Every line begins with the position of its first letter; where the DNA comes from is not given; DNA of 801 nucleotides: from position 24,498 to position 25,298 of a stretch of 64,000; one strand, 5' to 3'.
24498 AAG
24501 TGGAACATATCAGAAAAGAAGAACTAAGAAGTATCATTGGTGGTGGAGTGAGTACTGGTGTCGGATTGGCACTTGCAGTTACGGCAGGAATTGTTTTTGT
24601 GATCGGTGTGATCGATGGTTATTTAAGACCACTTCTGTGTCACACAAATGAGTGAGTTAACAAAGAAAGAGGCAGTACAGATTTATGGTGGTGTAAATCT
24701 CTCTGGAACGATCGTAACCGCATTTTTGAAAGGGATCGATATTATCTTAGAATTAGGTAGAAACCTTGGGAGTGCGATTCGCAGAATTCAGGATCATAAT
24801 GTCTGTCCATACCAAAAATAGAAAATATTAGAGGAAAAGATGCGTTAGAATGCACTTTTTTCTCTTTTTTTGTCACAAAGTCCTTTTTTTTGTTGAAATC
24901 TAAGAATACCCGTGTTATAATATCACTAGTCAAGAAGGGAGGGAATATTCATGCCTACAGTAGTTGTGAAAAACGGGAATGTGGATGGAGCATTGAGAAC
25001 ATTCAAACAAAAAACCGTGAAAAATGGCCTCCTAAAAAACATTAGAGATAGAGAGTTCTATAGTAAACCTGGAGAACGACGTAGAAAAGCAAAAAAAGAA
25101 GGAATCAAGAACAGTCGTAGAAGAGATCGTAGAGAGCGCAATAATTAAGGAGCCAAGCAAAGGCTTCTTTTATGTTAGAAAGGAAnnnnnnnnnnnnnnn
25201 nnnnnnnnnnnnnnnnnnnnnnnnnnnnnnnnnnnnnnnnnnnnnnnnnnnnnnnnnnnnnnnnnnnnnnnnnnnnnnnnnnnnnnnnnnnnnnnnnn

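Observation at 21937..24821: Compact double-glycine two-peptide bacteriocin locus between rsmD and rpsU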

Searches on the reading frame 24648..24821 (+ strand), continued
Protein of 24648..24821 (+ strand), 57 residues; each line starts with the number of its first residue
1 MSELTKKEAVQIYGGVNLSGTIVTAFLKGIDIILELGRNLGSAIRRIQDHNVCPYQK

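Call 87: search_protein_families(library=ncbifam, proteins=[L006:5292-7397:+, L023:4343-6427:+, L036:5806-7770:+, L032:5305-7422:+], max_evalue=0.1)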
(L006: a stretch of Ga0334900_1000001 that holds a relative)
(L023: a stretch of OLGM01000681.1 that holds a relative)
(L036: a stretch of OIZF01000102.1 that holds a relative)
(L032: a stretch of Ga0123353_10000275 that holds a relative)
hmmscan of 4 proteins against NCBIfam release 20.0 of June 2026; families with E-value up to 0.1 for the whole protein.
L006:5292-7397:+ (701 aa): 184 families (the best 25 are shown)
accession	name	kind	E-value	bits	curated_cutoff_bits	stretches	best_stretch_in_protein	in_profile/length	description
TIGR01193.1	bacteriocin_ABC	subfamily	2.3e-139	466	523.85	1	18-693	5-686/708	peptide cleavage/export ABC transporter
TIGR01846.1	type_I_sec_HlyB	subfamily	7.7e-107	358.3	725.55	1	24-693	4-669/694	type I secretion system permease/ATPase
TIGR03796.1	NHLM_micro_ABC1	equivalog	1.3e-104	350.9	853.3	1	10-693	3-689/710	NHLP family bacteriocin export ABC transporter peptidase/permease/ATPase subunit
TIGR03375.1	type_I_sec_LssB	subfamily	2.2e-101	340.3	693.1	1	23-693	5-679/696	type I secretion system permease/ATPase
NF045998.1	cleave_ABC_plasm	equivalog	5.4e-98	329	500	1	14-675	2-660/673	Mbov_0121 family peptidase domain-containing ABC transporter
TIGR02203.1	MsbA_lipidA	equivalog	2.9e-74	250.6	602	1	167-693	13-546/572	lipid A export permease/ATP-binding protein MsbA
TIGR03797.1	NHLM_micro_ABC2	equivalog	1.6e-65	221.9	709.4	1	149-694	116-663/686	NHLP bacteriocin export ABC transporter permease/ATPase subunit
TIGR01842.1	type_I_sec_PrtD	subfamily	3.4e-65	220.6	510.15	1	166-695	3-533/544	type I secretion system permease/ATPase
TIGR02204.1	MsbA_rel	hypoth_equivalog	3.1e-63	214.4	780.4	1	177-693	26-552/576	ABC transporter, permease/ATP-binding protein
TIGR00958.1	3a01208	subfamily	1e-62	212.4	874.6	1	158-695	151-693/711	antigen peptide transporter 2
NF008381.0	PRK11176.1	equivalog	4.6e-61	206.9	867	1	169-693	26-556/582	lipid A ABC transporter ATP-binding protein/permease MsbA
NF045513.1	HepA_fam_ABC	equivalog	3.6e-58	197.5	725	1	202-693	85-586/610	heterocyst formation ABC transporter subunit HepA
NF008364.0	PRK11160.1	equivalog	6e-54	183.6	630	1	243-694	94-553/575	heme ABC transporter ATP-binding protein/permease CydC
TIGR02857.1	CydD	equivalog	4.7e-53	180.9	435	2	437-688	273-529/529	thiol reductant ABC exporter subunit CydD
NF052233.1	CphA_assoc_ABC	equivalog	6.9e-53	180.1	880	1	167-694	182-721/766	cyanophycin metabolism-associated ABC transporter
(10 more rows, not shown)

L023:4343-6427:+ (694 aa): 178 families (the best 25 are shown)
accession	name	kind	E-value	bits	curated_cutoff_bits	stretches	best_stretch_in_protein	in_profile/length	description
TIGR01193.1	bacteriocin_ABC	subfamily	3.4e-116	389.5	523.85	1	14-690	1-690/708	peptide cleavage/export ABC transporter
NF045998.1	cleave_ABC_plasm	equivalog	2.9e-97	326.6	500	1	13-669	1-661/673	Mbov_0121 family peptidase domain-containing ABC transporter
TIGR03796.1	NHLM_micro_ABC1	equivalog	3.3e-94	316.5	853.3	1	9-688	2-691/710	NHLP family bacteriocin export ABC transporter peptidase/permease/ATPase subunit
TIGR01846.1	type_I_sec_HlyB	subfamily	9.7e-86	288.5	725.55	1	25-691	5-674/694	type I secretion system permease/ATPase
TIGR03375.1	type_I_sec_LssB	subfamily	1.1e-80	271.8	693.1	1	24-692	6-685/696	type I secretion system permease/ATPase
TIGR02203.1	MsbA_lipidA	equivalog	1.1e-60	205.7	602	1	160-688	7-548/572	lipid A export permease/ATP-binding protein MsbA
NF008364.0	PRK11160.1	equivalog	9.7e-55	186.2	630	1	239-691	94-557/575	heme ABC transporter ATP-binding protein/permease CydC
TIGR03797.1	NHLM_micro_ABC2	equivalog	2.4e-54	185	709.4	1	109-688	82-664/686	NHLP bacteriocin export ABC transporter permease/ATPase subunit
TIGR02204.1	MsbA_rel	hypoth_equivalog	2.5e-54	184.9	780.4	1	153-690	4-556/576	ABC transporter, permease/ATP-binding protein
NF008381.0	PRK11176.1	equivalog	5.6e-50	170.3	867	1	154-689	12-559/582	lipid A ABC transporter ATP-binding protein/permease MsbA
NF045513.1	HepA_fam_ABC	equivalog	4.5e-46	157.5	725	1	189-689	78-589/610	heterocyst formation ABC transporter subunit HepA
TIGR01842.1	type_I_sec_PrtD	subfamily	1.3e-45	155.9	510.15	1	164-686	3-531/544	type I secretion system permease/ATPase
TIGR00958.1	3a01208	subfamily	1.9e-45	155.4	874.6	1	159-688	153-693/711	antigen peptide transporter 2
NF010178.0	PRK13657.1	equivalog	2.6e-44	151.7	733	1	154-688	6-549/588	glucan ABC transporter ATP-binding protein/ permease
TIGR02868.1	CydC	equivalog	1.8e-42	145.7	329.05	1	239-669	87-530/530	thiol reductant ABC exporter subunit CydC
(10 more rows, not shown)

L036:5806-7770:+ (654 aa): 178 families (the best 25 are shown)
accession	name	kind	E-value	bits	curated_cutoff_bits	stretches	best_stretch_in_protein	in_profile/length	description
TIGR01193.1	bacteriocin_ABC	subfamily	5.1e-85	286.4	523.85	1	14-652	1-684/708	peptide cleavage/export ABC transporter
TIGR03796.1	NHLM_micro_ABC1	equivalog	9.6e-78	262.1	853.3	2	9-457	2-453/710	NHLP family bacteriocin export ABC transporter peptidase/permease/ATPase subunit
NF045998.1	cleave_ABC_plasm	equivalog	1.2e-68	232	500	1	14-636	2-660/673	Mbov_0121 family peptidase domain-containing ABC transporter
TIGR03375.1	type_I_sec_LssB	subfamily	8.2e-58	196.2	693.1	1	23-652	5-677/696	type I secretion system permease/ATPase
TIGR01846.1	type_I_sec_HlyB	subfamily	2.7e-50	171.4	725.55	1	21-652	1-667/694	type I secretion system permease/ATPase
TIGR02857.1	CydD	equivalog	8.6e-40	137.2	435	2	471-647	337-527/529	thiol reductant ABC exporter subunit CydD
TIGR02203.1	MsbA_lipidA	equivalog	4.3e-37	127.8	602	2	473-637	350-529/572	lipid A export permease/ATP-binding protein MsbA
NF008364.0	PRK11160.1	equivalog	1.4e-35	123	630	2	471-652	355-550/575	heme ABC transporter ATP-binding protein/permease CydC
TIGR03797.1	NHLM_micro_ABC2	equivalog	2e-35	122.5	709.4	1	111-652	86-660/686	NHLP bacteriocin export ABC transporter permease/ATPase subunit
TIGR00958.1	3a01208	subfamily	2.4e-33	115.4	874.6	2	472-651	497-688/711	antigen peptide transporter 2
TIGR02868.1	CydC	equivalog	6.8e-30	104.2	329.05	1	471-636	350-529/530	thiol reductant ABC exporter subunit CydC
TIGR02204.1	MsbA_rel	hypoth_equivalog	9.5e-30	103.8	780.4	2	469-637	353-535/576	ABC transporter, permease/ATP-binding protein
NF010178.0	PRK13657.1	equivalog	1.1e-28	100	733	1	220-637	75-530/588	glucan ABC transporter ATP-binding protein/ permease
NF052233.1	CphA_assoc_ABC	equivalog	2.9e-28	98.7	880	2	473-637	525-703/766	cyanophycin metabolism-associated ABC transporter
TIGR01842.1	type_I_sec_PrtD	subfamily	2.2e-27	95.8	510.15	1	201-652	46-529/544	type I secretion system permease/ATPase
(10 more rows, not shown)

L032:5305-7422:+ (705 aa): 187 families (the best 25 are shown)
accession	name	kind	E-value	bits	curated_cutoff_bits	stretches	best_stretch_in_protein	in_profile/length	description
TIGR01193.1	bacteriocin_ABC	subfamily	6.5e-121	405.1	523.85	1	21-700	1-689/708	peptide cleavage/export ABC transporter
TIGR03796.1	NHLM_micro_ABC1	equivalog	8.7e-101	338.2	853.3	1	21-699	7-691/710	NHLP family bacteriocin export ABC transporter peptidase/permease/ATPase subunit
TIGR03375.1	type_I_sec_LssB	subfamily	1.9e-89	300.8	693.1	1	30-699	5-681/696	type I secretion system permease/ATPase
TIGR01846.1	type_I_sec_HlyB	subfamily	1.3e-86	291.4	725.55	1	30-700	3-672/694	type I secretion system permease/ATPase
NF045998.1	cleave_ABC_plasm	equivalog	3.4e-84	283.4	500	1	21-680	2-661/673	Mbov_0121 family peptidase domain-containing ABC transporter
TIGR02203.1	MsbA_lipidA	equivalog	1.2e-65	222.1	602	1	174-700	13-549/572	lipid A export permease/ATP-binding protein MsbA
TIGR00958.1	3a01208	subfamily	7.8e-60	202.9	874.6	1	159-699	144-693/711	antigen peptide transporter 2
TIGR02204.1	MsbA_rel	hypoth_equivalog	5.7e-59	200.3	780.4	1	174-700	17-555/576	ABC transporter, permease/ATP-binding protein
NF008364.0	PRK11160.1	equivalog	1.9e-56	191.9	630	1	229-700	73-555/575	heme ABC transporter ATP-binding protein/permease CydC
TIGR01842.1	type_I_sec_PrtD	subfamily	6e-55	186.8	510.15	1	177-697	7-531/544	type I secretion system permease/ATPase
NF045513.1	HepA_fam_ABC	equivalog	1.2e-53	182.5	725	1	202-700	82-589/610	heterocyst formation ABC transporter subunit HepA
NF010178.0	PRK13657.1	equivalog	6.1e-53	180.2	733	1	229-700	69-550/588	glucan ABC transporter ATP-binding protein/ permease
NF008381.0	PRK11176.1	equivalog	7.8e-53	179.7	867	1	179-700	25-559/582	lipid A ABC transporter ATP-binding protein/permease MsbA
NF052233.1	CphA_assoc_ABC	equivalog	8.4e-53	179.8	880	1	219-700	234-723/766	cyanophycin metabolism-associated ABC transporter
TIGR03797.1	NHLM_micro_ABC2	equivalog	3e-52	178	709.4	1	157-699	116-664/686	NHLP bacteriocin export ABC transporter permease/ATPase subunit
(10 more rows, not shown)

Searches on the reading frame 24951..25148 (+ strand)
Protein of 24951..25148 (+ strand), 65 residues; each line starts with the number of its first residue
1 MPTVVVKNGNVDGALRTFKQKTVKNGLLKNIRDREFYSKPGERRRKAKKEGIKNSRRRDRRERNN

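Call 3: search_protein_families(library=pfam, proteins=[window:24951-25148:+], max_evalue=1)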
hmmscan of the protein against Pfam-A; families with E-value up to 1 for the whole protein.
window:24951-25148:+ (65 aa): 1 family
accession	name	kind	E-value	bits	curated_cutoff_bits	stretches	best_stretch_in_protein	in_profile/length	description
PF01165.25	Ribosomal_S21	-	4.7e-14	52.3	27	1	3-53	1-52/55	Ribosomal protein S21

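Call 58: find_encoding_contigs(protein=window:24951-25148:+, flank=6000, max_places=10)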
Protein window:24951-25148:+ (65 aa): 22 contigs read that carry it; 10 places shown.
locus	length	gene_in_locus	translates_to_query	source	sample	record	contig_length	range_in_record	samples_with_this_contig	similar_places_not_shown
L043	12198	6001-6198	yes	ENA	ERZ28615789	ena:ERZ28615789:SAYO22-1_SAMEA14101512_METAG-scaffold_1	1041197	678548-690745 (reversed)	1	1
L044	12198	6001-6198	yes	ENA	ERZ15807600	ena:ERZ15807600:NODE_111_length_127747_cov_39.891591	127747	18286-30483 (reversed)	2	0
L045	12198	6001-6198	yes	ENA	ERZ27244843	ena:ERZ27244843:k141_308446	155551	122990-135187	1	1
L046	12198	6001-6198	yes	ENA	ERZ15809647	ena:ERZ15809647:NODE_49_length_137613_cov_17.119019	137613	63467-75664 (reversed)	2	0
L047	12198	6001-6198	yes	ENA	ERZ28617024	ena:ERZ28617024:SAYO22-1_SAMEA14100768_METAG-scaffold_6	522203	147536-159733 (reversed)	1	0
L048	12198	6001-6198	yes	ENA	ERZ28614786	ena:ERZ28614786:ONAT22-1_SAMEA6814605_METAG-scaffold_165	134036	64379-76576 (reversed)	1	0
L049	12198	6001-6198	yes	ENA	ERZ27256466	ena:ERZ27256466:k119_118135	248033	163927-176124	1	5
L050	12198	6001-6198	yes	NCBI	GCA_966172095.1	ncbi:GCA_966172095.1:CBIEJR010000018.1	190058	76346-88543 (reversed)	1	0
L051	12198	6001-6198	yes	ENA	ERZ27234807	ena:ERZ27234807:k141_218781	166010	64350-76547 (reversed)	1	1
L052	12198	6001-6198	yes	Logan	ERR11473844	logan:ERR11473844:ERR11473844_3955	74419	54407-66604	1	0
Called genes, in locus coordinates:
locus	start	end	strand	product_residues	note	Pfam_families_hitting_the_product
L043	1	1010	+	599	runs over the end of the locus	PF00009:GTP_EFTU, PF00071:Ras (faint), PF03144:GTP_EFTU_D2, PF22042:EF-G_D2 (weak), PF00679:EFG_C, PF06421:LepA_C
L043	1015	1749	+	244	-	PF12116:SpoIIID (faint)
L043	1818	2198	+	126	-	PF14071:YlbD_coat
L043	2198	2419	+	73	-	PF14003:YlbE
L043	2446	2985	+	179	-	PF03602:Cons_hypoth95, PF05175:MTS (weak), PF02086:MethyltransfD12 (faint), PF09445:Methyltransf_15 (weak)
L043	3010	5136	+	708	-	PF03412:Peptidase_C39, PF09778:Guanylate_cyc_2 (faint), PF13529:Peptidase_C39_2 (faint), PF00664:ABC_membrane, PF00005:ABC_tran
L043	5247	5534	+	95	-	-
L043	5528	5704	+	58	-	-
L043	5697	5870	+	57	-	-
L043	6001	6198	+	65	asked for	PF01165:Ribosomal_S21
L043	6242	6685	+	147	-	PF09424:YqeY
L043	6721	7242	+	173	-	PF13302:Acetyltransf_3, PF00583:Acetyltransf_1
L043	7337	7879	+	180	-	-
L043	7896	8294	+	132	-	-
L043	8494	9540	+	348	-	PF00318:Ribosomal_S2, PF07498:Rho_N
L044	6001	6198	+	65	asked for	PF01165:Ribosomal_S21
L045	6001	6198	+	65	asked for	PF01165:Ribosomal_S21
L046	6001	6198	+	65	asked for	PF01165:Ribosomal_S21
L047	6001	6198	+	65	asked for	PF01165:Ribosomal_S21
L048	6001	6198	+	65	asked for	PF01165:Ribosomal_S21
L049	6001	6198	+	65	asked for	PF01165:Ribosomal_S21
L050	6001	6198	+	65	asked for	PF01165:Ribosomal_S21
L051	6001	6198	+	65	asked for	PF01165:Ribosomal_S21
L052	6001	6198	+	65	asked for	PF01165:Ribosomal_S21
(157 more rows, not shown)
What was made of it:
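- Checked: Likelier starts are TTG 21961 (the 708-aa product that gene callers report in relatives, call 58) or ATT 21991, which follows GGAGGTG.
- Present in 10 of 10 close contexts (call 58).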
